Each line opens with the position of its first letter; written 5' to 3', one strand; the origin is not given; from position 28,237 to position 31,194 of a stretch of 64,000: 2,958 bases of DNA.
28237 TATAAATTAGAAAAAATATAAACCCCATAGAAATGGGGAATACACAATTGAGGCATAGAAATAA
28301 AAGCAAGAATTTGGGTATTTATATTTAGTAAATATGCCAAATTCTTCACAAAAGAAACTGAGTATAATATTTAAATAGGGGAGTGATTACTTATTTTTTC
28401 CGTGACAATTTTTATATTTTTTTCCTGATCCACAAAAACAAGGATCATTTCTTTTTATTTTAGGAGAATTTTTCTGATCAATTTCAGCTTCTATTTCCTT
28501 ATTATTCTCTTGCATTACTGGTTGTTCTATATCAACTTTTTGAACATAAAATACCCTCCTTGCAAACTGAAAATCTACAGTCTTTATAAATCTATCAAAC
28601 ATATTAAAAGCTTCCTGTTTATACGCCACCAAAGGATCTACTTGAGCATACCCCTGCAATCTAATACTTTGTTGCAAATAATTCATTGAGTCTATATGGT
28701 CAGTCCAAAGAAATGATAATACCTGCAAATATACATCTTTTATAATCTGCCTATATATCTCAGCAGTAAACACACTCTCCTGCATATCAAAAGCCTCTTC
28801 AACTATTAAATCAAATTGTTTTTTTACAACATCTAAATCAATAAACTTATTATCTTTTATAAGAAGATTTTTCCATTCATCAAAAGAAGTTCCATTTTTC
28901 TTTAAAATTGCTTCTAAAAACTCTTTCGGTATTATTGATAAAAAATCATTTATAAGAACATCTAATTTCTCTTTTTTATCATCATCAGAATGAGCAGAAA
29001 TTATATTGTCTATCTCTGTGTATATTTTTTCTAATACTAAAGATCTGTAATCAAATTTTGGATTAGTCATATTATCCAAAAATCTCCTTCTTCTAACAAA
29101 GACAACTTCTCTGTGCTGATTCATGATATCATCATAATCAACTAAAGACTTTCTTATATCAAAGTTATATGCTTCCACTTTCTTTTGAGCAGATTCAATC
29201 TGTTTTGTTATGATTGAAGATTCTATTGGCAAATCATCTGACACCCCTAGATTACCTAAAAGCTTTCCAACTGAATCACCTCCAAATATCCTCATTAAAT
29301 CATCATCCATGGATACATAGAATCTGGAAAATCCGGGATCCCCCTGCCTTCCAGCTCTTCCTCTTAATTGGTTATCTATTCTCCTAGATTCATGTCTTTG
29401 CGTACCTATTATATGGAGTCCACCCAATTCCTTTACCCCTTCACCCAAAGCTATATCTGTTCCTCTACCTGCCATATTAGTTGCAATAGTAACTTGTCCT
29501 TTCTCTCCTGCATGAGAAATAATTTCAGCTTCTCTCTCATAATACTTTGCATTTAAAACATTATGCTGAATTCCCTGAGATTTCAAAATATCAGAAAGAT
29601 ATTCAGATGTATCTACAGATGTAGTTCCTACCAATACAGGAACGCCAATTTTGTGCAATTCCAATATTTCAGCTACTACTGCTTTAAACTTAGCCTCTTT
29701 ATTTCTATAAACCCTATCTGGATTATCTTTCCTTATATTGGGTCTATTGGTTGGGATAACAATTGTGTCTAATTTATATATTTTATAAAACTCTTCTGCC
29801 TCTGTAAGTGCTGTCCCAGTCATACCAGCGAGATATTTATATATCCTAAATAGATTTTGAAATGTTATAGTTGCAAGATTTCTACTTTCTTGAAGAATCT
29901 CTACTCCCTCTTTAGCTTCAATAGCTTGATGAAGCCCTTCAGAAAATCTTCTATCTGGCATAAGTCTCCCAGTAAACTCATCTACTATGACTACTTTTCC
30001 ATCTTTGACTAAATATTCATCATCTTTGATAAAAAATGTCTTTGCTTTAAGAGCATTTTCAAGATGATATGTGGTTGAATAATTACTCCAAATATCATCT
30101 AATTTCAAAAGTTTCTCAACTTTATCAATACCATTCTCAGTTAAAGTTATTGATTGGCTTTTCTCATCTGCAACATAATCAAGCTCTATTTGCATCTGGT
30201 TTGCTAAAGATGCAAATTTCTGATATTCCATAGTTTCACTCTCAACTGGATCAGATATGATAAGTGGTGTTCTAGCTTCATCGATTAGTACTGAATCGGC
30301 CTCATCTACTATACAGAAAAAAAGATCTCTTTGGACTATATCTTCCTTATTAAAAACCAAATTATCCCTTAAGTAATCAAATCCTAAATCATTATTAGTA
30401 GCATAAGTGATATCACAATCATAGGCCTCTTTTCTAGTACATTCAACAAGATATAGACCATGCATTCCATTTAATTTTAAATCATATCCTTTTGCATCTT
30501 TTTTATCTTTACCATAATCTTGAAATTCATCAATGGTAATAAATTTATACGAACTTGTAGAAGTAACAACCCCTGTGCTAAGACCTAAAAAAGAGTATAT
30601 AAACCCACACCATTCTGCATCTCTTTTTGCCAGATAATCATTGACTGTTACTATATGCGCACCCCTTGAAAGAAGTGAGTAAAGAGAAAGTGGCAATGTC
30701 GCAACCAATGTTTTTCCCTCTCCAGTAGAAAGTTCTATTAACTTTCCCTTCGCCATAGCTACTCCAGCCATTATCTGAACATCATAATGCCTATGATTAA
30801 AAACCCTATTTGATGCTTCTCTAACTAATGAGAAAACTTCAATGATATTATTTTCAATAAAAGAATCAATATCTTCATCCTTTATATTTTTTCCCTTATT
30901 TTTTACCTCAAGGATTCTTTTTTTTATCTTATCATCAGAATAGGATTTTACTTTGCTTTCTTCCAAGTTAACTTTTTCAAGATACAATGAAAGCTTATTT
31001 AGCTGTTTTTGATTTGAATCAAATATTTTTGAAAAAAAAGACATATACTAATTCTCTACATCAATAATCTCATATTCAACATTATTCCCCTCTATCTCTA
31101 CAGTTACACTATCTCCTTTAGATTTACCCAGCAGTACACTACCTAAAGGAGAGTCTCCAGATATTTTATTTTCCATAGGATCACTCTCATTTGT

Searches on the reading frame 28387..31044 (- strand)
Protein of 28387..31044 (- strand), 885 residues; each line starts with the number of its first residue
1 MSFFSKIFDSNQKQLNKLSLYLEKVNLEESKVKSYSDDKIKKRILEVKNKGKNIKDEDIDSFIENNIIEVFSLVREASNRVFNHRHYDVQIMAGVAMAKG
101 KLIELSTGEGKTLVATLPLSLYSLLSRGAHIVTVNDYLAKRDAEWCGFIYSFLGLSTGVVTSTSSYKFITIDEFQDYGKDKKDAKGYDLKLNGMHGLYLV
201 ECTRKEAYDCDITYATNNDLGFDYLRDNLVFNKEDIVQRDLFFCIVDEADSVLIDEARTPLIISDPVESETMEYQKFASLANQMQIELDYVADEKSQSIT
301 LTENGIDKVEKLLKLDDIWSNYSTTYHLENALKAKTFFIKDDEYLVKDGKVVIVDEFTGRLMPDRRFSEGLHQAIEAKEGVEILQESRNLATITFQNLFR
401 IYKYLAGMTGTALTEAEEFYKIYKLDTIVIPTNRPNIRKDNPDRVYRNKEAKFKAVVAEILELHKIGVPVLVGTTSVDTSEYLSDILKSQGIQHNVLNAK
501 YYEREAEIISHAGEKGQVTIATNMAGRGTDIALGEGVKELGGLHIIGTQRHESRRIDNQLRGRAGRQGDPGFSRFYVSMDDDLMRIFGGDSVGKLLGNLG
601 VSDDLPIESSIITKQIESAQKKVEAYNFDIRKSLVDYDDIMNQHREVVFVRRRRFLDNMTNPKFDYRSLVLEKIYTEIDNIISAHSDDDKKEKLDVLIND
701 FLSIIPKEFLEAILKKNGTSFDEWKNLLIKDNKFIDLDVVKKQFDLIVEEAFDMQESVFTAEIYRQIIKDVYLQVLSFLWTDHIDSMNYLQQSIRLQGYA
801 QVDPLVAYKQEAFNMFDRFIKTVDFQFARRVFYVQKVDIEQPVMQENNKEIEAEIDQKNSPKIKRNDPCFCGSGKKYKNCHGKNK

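Call 21: list_cluster_members(proteins=[window:28387-31044:-, window:23284-24960:+, window:21687-22931:+, window:22928-23287:+, window:42188-42574:-])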
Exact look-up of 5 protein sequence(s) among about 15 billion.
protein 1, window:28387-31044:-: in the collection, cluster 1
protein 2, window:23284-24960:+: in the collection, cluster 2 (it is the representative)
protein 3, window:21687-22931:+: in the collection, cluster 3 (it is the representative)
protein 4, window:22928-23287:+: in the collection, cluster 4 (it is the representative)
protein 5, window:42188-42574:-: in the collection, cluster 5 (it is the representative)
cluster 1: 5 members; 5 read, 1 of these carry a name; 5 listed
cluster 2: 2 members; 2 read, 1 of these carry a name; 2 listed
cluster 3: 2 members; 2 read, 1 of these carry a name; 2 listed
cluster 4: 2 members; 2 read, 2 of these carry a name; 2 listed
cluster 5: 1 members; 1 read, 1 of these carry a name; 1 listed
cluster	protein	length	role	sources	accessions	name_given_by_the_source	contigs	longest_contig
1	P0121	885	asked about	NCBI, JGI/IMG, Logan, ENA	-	preprotein translocase subunit SecA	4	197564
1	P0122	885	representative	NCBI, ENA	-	-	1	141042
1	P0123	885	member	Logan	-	-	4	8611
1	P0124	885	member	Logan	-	-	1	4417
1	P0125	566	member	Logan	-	-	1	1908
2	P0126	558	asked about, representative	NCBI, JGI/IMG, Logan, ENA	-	CPA2 family monovalent cation:H+ antiporter-2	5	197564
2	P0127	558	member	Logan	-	-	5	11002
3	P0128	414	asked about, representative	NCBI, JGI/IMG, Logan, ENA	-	signal transduction histidine kinase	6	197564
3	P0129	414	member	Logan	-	-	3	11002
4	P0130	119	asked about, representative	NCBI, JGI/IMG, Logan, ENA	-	DNA-binding response OmpR family regulator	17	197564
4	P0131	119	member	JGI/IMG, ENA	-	DNA-binding response OmpR family regulator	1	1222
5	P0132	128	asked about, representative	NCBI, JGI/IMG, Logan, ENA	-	DNA-binding response OmpR family regulator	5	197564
